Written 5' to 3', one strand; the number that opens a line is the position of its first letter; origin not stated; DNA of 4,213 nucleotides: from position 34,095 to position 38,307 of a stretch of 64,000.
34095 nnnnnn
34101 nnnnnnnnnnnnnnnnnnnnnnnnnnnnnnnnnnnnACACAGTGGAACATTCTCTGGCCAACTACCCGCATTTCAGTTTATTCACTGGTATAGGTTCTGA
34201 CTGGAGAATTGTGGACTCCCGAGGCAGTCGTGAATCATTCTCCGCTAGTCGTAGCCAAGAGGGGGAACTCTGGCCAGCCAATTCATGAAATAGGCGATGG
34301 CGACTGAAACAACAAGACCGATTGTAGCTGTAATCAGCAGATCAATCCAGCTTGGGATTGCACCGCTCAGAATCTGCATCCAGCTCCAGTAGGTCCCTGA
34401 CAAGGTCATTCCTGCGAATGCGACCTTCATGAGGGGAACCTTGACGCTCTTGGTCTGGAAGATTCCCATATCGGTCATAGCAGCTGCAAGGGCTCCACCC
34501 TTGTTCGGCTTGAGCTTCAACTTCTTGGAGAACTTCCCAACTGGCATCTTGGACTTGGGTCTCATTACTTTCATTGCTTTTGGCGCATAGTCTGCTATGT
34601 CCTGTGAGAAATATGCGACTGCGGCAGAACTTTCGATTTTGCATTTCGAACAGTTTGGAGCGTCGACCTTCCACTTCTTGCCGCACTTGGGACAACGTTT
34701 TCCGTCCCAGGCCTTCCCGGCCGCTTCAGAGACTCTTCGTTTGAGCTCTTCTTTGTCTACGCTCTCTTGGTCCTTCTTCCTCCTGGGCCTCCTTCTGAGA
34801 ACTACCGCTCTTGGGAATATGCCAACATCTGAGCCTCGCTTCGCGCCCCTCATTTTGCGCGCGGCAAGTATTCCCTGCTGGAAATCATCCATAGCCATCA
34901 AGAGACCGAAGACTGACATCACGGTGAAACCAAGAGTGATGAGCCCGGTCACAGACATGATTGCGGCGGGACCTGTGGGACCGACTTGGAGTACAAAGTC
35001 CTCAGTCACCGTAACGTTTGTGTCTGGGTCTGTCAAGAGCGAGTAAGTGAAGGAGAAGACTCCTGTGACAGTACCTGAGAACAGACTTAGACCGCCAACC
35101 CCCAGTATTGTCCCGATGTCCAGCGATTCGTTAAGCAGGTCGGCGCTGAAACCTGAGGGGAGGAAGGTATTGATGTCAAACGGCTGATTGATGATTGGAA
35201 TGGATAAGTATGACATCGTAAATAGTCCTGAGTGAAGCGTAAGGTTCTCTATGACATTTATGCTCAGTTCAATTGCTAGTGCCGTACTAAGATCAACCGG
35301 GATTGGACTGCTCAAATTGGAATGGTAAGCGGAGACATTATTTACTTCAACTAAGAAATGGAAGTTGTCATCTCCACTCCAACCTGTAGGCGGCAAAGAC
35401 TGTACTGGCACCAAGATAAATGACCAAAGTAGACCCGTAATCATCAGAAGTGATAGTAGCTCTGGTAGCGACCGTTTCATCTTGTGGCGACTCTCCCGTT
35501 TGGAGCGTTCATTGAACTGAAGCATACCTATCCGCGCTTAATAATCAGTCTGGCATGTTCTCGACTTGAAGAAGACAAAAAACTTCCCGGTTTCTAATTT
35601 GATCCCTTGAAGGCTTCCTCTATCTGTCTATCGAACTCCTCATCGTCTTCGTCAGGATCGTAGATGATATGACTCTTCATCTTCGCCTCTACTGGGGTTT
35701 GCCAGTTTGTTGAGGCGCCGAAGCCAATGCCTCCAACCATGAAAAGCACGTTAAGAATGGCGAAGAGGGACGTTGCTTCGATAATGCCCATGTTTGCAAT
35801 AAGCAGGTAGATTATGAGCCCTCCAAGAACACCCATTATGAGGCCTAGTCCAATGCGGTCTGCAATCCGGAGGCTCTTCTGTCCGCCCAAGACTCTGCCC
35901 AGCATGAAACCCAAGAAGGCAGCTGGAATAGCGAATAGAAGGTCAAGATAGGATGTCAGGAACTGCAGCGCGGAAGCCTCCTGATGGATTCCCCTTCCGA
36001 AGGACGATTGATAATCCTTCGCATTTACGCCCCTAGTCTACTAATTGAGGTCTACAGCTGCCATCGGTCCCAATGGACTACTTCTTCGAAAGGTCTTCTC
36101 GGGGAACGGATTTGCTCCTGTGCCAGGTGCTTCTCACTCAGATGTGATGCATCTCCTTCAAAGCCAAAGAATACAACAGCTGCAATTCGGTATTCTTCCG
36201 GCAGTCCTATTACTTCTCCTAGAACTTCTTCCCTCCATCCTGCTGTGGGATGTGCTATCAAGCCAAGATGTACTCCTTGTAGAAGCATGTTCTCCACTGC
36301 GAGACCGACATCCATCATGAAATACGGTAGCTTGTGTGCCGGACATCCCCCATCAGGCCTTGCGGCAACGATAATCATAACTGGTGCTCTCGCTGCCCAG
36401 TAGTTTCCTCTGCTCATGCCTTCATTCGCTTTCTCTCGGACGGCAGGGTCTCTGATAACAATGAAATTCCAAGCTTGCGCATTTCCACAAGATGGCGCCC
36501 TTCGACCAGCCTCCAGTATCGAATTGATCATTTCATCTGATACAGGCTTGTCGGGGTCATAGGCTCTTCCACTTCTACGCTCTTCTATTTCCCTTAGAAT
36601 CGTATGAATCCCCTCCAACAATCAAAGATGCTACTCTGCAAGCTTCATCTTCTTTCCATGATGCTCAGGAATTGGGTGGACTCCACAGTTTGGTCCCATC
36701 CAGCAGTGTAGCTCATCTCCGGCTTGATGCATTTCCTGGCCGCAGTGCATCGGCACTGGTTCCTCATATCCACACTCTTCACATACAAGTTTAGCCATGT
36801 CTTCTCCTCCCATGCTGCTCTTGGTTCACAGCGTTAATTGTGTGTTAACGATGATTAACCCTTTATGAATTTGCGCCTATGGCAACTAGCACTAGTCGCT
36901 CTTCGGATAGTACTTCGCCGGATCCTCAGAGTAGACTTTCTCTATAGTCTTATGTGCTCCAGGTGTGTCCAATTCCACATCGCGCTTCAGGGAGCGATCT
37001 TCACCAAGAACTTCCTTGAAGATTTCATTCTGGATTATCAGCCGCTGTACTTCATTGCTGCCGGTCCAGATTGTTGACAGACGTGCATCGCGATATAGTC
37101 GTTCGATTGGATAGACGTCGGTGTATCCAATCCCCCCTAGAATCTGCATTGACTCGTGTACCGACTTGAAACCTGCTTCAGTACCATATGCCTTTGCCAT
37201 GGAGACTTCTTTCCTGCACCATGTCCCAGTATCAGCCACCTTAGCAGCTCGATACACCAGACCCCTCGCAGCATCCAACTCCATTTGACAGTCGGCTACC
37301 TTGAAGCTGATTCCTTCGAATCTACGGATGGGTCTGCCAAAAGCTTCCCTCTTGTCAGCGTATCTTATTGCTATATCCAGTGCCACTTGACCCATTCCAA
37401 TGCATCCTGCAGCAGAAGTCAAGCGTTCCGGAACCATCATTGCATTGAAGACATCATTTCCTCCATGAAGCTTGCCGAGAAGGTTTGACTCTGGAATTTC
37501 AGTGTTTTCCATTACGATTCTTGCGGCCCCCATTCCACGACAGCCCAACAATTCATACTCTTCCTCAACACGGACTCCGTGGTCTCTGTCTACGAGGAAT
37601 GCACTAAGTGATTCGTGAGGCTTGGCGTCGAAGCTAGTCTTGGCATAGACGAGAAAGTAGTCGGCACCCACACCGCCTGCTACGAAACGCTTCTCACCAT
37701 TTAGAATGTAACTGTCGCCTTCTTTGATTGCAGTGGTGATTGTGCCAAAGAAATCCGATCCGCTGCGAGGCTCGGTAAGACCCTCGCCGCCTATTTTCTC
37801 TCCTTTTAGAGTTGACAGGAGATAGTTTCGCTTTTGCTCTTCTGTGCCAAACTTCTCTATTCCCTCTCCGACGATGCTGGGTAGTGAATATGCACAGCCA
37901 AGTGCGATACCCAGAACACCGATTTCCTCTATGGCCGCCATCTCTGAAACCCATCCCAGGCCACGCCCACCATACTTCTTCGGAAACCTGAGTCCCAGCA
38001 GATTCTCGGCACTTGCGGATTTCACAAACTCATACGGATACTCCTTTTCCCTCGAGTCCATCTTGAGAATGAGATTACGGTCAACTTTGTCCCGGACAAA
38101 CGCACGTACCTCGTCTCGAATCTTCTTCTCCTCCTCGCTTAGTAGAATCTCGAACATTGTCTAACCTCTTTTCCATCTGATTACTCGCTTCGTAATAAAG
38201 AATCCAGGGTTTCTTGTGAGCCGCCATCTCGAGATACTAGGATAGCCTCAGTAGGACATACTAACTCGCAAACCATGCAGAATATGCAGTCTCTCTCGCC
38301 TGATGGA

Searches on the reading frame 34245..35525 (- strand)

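Call 3: search_protein_families(library=pfam, proteins=[window:34245-35525:-])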
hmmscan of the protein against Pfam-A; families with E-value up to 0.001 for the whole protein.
window:34245-35525:- (426 aa): 0 families

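Call 4: search_protein_families(library=ncbifam, proteins=[window:34245-35525:-])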
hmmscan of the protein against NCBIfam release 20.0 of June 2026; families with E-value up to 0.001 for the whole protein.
window:34245-35525:- (426 aa): 0 families

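Call 36: search_protein_families(library=pfam, proteins=[window:34245-35525:-], max_evalue=10)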
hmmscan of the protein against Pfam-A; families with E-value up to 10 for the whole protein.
window:34245-35525:- (426 aa): 4 families
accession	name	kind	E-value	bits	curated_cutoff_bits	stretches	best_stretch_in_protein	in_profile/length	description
PF12773.13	DZR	-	0.019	15.6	27.3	1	275-295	24-44/45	Double zinc ribbon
PF13248.11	Zn_ribbon_3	-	0.021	14.7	27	1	276-295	3-22/26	zinc-ribbon domain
PF22747.2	Zn_ribbon_DUF2089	-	0.85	10.2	27.6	1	278-297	1-20/32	DUF2089 zinc ribbon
PF13240.11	Zn_Ribbon_1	-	3.5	8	25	1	278-295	2-19/23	zinc-ribbon domain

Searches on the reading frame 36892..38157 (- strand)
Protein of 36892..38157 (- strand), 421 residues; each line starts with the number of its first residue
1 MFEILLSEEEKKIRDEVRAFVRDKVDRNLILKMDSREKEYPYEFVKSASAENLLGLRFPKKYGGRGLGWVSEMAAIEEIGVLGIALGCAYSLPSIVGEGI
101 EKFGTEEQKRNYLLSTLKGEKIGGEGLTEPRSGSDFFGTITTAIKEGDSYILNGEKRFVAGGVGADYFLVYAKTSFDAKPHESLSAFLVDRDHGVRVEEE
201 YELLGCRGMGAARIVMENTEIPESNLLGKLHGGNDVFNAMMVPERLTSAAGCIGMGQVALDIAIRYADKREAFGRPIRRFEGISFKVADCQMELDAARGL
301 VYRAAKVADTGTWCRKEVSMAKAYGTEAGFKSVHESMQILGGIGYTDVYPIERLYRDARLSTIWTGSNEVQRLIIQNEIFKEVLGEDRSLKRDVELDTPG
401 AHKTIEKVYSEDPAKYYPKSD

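Call 3: search_protein_families(library=pfam, proteins=[window:36892-38157:-])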
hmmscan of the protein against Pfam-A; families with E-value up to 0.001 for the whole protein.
window:36892-38157:- (421 aa): 5 families
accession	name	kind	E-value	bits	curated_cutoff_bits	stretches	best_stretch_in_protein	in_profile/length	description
PF00441.29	Acyl-CoA_dh_1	-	4.6e-43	147.4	22.4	1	233-378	3-148/150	Acyl-CoA dehydrogenase, C-terminal domain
PF02771.21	Acyl-CoA_dh_N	-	1.1e-25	90.6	22.9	1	7-120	1-113/113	Acyl-CoA dehydrogenase, N-terminal domain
PF02770.24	Acyl-CoA_dh_M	-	1.4e-18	67.2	33.3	1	126-218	3-96/97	Acyl-CoA dehydrogenase, middle domain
PF08028.16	Acyl-CoA_dh_2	-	4e-18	66.4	22.7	1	247-366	2-131/134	Acyl-CoA dehydrogenase, C-terminal domain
PF22924.1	ACOX_C_alpha1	-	7.8e-06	26.2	27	0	319-370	108-159/169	Acyl-CoA oxidase, C-alpha1 domain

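Call 4: search_protein_families(library=ncbifam, proteins=[window:36892-38157:-])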
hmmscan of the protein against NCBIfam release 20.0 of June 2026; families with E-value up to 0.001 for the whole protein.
window:36892-38157:- (421 aa): 23 families
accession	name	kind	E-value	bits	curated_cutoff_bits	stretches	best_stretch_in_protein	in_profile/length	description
NF042972.1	AcrlCoAredClosAcrC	equivalog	2e-82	276.9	640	1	3-380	2-377/378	acryloyl-CoA reductase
NF058590.1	AcCoDHFadEBacil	equivalog_domain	2.1e-67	228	600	2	6-310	21-322/586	acyl-CoA dehydrogenase FadE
NF042439.1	SulpropCoADesulf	equivalog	1.2e-66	225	600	1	18-382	5-373/379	3-sulfinopropanoyl-CoA desulfinase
NF045552.1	GlutCoADH_Des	equivalog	7.3e-65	219.6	470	1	5-376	4-376/387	glutaryl-CoA dehydrogenase Acd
NF053553.1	prodigi_MBC_PigA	equivalog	2.1e-60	204.8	500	1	5-378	4-378/381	prodigiosin MBC biosynthesis dehydrogenase PigA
NF043006.1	CyhCrbnylCoADH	equivalog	6.3e-60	203.2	650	1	8-382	6-378/380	cyclohexane-1-carbonyl-CoA dehydrogenase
NF008997.0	PRK12341.1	equivalog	2.5e-58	197.9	537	1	5-382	4-379/382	acyl-CoA dehydrogenase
NF045652.1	ProlPCPDhRedW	equivalog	1.2e-57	195.4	650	1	9-374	3-368/376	L-prolyl-[peptidyl-carrier protein] dehydrogenase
NF002885.1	PRK03354.1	equivalog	6.6e-52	176.8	540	1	5-381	4-375/378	crotonobetainyl-CoA dehydrogenase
TIGR03207.1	cyc_hxne_CoA_dh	equivalog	8.3e-40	136.6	575.35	1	6-377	1-369/372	cyclohexanecarboxyl-CoA dehydrogenase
NF052270.1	Staph_DH_FadE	equivalog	1.9e-33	115.8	600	1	104-379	121-393/400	acyl-CoA dehydrogenase FadE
TIGR03204.1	pimC_large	equivalog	7.6e-31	107.4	623.85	1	6-340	4-339/395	pimeloyl-CoA dehydrogenase large subunit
NF049984.1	Rv1679_FadE16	equivalog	2e-27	96.4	600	1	36-363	21-349/371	Rv1679 family acyl-CoA dehydrogenase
TIGR03203.1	pimD_small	equivalog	3e-25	89.1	652.7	1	6-356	4-353/378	pimeloyl-CoA dehydrogenase small subunit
NF007000.1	PRK09463.1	subfamily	2.8e-21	75.5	600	2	2-136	32-172/726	acyl-CoA dehydrogenase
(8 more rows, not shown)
